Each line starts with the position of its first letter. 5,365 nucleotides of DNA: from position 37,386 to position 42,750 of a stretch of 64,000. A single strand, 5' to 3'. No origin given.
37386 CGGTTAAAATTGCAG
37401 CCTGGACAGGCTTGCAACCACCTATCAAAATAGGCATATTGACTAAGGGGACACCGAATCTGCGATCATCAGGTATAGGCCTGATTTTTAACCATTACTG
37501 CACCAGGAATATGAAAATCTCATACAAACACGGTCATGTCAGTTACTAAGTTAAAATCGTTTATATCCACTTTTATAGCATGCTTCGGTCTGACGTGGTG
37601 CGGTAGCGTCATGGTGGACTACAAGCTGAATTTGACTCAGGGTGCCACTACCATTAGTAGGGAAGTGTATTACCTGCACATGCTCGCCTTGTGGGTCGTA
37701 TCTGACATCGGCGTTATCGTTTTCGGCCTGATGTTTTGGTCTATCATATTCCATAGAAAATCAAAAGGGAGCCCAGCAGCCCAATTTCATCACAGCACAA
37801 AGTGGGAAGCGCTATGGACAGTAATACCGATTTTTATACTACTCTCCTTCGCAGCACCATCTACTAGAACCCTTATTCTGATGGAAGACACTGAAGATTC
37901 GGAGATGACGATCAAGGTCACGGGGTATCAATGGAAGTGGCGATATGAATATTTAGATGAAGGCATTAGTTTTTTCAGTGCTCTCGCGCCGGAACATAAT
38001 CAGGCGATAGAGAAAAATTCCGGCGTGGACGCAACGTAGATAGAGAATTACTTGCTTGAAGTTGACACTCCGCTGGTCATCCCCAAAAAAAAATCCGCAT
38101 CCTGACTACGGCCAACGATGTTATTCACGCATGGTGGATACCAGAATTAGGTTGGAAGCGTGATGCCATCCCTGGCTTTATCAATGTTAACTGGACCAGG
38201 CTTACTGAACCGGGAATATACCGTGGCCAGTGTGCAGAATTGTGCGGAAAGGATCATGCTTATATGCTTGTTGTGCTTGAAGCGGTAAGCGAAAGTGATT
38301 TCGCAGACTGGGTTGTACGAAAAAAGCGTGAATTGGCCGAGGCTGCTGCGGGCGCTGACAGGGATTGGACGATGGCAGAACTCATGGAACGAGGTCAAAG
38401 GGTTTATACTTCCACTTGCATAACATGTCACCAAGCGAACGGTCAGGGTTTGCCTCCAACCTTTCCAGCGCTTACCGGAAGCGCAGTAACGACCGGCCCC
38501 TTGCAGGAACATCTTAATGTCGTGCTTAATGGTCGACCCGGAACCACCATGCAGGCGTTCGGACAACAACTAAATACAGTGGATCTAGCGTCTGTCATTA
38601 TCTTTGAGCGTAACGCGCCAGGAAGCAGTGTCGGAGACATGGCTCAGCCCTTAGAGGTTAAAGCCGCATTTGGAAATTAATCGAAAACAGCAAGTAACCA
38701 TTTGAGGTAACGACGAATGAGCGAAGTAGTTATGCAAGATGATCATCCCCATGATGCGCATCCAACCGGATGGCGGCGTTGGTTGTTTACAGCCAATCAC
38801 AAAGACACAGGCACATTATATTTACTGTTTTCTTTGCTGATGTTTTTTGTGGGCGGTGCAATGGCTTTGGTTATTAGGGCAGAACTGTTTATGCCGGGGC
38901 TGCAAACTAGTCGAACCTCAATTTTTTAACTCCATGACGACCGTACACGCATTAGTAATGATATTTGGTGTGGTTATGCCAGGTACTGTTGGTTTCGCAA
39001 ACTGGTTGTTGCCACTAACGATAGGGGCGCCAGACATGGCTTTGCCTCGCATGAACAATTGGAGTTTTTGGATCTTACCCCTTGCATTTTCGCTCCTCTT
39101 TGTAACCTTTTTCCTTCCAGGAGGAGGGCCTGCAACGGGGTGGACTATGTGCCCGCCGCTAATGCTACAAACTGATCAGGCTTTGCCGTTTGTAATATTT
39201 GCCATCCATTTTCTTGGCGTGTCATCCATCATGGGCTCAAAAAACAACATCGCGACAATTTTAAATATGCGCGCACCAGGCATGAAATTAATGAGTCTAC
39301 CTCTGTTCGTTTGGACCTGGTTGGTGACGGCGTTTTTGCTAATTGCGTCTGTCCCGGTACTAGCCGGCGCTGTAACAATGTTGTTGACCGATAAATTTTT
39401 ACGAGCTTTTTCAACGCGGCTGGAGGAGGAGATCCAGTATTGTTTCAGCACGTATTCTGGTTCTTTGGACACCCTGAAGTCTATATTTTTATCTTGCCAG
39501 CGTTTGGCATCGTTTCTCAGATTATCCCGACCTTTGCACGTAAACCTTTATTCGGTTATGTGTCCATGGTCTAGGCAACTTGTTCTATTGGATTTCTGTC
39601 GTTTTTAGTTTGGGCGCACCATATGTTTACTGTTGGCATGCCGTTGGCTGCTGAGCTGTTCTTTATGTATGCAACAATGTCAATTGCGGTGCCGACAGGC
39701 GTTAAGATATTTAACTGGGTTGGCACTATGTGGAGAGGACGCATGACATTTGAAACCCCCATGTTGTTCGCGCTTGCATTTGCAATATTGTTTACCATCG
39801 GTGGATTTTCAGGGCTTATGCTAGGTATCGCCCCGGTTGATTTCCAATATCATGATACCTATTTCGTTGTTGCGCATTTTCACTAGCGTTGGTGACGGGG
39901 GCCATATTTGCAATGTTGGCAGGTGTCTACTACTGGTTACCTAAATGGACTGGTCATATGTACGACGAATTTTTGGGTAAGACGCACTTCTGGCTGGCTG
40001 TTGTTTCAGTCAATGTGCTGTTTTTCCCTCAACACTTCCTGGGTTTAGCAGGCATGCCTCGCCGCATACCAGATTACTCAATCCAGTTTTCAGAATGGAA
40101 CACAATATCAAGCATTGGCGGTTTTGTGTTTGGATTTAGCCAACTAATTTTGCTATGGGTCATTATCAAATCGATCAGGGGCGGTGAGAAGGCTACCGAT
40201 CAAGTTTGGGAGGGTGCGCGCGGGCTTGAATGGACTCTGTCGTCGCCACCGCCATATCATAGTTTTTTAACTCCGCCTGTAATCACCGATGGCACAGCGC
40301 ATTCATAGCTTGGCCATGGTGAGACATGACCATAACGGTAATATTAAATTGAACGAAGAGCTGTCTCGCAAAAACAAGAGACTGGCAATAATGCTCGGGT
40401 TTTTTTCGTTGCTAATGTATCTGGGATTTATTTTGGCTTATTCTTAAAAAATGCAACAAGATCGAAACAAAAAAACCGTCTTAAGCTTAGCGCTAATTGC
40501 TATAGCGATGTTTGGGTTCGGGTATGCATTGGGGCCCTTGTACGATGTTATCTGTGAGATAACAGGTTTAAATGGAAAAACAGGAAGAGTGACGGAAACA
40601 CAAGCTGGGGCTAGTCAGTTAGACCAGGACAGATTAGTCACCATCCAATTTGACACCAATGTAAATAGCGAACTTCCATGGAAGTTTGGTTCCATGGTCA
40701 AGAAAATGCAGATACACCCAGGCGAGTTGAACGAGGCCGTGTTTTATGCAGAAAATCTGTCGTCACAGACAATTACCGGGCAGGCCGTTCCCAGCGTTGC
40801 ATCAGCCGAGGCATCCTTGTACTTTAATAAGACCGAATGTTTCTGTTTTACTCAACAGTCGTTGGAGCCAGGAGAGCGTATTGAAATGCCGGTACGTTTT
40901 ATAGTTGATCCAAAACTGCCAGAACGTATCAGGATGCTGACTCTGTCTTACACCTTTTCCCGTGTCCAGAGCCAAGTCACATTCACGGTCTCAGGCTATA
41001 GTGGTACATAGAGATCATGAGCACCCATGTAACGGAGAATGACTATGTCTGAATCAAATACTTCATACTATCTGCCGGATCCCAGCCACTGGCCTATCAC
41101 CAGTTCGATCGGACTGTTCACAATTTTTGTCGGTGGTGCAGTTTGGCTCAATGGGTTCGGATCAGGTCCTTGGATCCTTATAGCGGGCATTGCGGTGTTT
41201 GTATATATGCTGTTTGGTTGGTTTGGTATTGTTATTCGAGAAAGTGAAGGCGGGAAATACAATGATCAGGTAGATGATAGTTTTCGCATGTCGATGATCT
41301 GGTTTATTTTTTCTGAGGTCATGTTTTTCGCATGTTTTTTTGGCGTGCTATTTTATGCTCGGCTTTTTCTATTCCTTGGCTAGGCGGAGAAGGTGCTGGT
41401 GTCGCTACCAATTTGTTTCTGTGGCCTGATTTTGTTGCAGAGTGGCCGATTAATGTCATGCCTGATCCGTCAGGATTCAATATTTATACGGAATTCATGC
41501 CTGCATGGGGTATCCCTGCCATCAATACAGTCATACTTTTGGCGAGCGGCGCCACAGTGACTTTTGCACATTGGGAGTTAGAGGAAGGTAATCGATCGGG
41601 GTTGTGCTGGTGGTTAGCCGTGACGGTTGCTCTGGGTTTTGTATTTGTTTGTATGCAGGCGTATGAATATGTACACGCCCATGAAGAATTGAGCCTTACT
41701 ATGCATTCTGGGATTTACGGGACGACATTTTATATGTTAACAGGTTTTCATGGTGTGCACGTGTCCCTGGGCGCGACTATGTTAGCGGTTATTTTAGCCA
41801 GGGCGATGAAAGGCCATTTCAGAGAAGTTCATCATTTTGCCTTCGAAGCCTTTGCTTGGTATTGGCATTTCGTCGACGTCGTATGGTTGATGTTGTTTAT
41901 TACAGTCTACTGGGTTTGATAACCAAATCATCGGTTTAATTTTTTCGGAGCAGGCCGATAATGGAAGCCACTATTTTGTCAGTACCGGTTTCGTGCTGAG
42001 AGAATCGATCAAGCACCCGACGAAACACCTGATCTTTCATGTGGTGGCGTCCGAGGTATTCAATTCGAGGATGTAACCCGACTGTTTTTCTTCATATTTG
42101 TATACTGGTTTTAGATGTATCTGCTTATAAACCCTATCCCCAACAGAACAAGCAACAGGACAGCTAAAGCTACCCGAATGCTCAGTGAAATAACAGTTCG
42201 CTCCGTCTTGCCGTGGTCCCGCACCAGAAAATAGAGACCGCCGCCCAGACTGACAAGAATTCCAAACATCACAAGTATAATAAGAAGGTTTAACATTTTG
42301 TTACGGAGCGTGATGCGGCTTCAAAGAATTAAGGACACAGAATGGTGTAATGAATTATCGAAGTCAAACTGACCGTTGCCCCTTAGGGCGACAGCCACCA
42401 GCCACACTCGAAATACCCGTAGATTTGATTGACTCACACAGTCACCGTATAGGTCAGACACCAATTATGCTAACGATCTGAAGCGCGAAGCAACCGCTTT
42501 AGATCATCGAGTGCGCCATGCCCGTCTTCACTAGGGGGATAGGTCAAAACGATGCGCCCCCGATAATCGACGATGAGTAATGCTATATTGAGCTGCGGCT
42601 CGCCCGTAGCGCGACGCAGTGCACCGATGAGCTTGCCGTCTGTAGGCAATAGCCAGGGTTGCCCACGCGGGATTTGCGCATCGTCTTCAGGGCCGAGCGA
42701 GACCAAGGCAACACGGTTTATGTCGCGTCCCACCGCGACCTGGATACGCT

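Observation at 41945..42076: Orphan actB 5' fragment at the island edge, inverted ~80%-identical copy of the island's own actB1 start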

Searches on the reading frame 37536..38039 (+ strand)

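Call 8: search_protein_families(library=pfam, proteins=[window:37536-38039:+], max_evalue=0.01)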
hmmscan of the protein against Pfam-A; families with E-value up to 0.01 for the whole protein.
window:37536-38039:+ (167 aa): 2 families
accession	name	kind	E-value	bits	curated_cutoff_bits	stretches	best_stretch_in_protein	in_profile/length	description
PF02790.20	COX2_TM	-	4.3e-12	46.5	22.8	1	29-110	4-86/88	Cytochrome C oxidase subunit II, transmembrane domain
PF00116.26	COX2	-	0.0018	18.6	22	1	124-155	1-33/120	Cytochrome C oxidase subunit II, periplasmic domain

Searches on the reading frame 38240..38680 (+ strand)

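Call 8: search_protein_families(library=pfam, proteins=[window:38240-38680:+], max_evalue=0.01)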
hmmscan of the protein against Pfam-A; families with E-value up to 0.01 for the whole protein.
window:38240-38680:+ (146 aa): 2 families
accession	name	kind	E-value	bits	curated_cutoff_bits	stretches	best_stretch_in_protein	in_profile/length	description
PF13442.11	Cytochrome_CBB3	-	2.2e-10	41.1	27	1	49-120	3-65/68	Cytochrome C oxidase, cbb3-type, subunit III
PF00034.26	Cytochrom_C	-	1.2e-07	33.4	21.3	1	50-97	2-49/90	Cytochrome c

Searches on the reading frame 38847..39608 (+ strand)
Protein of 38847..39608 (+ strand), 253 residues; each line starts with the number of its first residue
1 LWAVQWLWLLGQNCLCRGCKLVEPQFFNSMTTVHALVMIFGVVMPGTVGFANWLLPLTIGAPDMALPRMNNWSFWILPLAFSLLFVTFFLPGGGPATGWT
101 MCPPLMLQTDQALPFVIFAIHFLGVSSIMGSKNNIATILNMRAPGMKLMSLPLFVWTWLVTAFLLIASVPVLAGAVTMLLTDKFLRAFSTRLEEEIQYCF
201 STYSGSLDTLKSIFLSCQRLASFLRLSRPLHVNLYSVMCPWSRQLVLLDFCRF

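Call 8: search_protein_families(library=pfam, proteins=[window:38847-39608:+], max_evalue=0.01)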
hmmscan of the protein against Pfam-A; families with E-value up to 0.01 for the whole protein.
window:38847-39608:+ (253 aa): 1 family
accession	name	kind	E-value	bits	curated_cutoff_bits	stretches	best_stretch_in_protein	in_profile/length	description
PF00115.25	COX1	-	1.4e-44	153.1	34.8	1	22-188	34-194/436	Cytochrome C and Quinol oxidase polypeptide I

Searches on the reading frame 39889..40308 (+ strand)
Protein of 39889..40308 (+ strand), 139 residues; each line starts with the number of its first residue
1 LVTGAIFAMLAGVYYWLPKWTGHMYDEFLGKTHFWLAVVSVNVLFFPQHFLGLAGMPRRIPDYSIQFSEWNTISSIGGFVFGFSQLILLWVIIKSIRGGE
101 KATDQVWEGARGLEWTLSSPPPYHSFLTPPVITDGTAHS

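Call 8: search_protein_families(library=pfam, proteins=[window:39889-40308:+], max_evalue=0.01)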
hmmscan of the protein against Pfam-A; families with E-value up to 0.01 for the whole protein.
window:39889-40308:+ (139 aa): 1 family
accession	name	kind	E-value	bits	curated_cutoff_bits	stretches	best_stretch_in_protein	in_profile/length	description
PF00115.25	COX1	-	2.8e-25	89.5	34.8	1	1-80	351-436/436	Cytochrome C and Quinol oxidase polypeptide I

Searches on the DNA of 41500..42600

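Call 43: search_rna_families(source=window, start=41500, end=42600, threshold=evalue, max_evalue=1)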
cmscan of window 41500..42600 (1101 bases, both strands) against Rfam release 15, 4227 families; matches with E-value up to 1: 1.
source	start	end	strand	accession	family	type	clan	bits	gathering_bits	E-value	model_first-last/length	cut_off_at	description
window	41809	41853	-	RF00342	snoZ40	Gene; snRNA; snoRNA; CD-box;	-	18.9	50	0.9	1-73/73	no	Small nucleolar RNA Z40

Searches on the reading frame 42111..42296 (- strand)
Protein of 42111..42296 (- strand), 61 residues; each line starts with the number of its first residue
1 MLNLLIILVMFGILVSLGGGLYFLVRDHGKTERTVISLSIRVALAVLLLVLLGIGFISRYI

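Call 7: search_protein_families(library=pfam, proteins=[window:42111-42296:-], max_evalue=0.01)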
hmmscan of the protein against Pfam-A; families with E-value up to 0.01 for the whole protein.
window:42111-42296:- (61 aa): 1 family
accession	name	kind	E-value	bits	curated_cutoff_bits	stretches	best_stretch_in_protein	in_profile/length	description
PF11137.13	DUF2909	-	1e-14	54.6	31.4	1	4-60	3-59/60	Protein of unknown function (DUF2909)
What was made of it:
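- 42111..42296 (-): Intact DUF2909 gene of the island (61 aa). Its stop overlaps the relic coxC stop, as in the ancestral tail-to-tail arrangement. Pfam PF11137, E 1e-14, full length (call 7).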

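Call 23: find_related_loci(query=window:42111-42296:-, collection=metagenome_contigs, flank=6000)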
Query window:42111-42296:- (61 aa) in metagenome_contigs; peptide patterns used: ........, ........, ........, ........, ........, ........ (x = any residue, [..] = any of these).
600 stretches matched a pattern (row limit reached: there are more); 4 encode a relative of the query (tblastn E <= 1e-3); 4 distinct loci.
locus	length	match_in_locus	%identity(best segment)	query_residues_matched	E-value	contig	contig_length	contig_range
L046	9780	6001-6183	82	1-61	3e-21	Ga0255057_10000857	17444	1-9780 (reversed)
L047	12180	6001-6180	75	1-60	2e-18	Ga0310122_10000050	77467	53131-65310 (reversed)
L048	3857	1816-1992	75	1-59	3e-18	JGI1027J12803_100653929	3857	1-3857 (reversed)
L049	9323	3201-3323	76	1-41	9e-17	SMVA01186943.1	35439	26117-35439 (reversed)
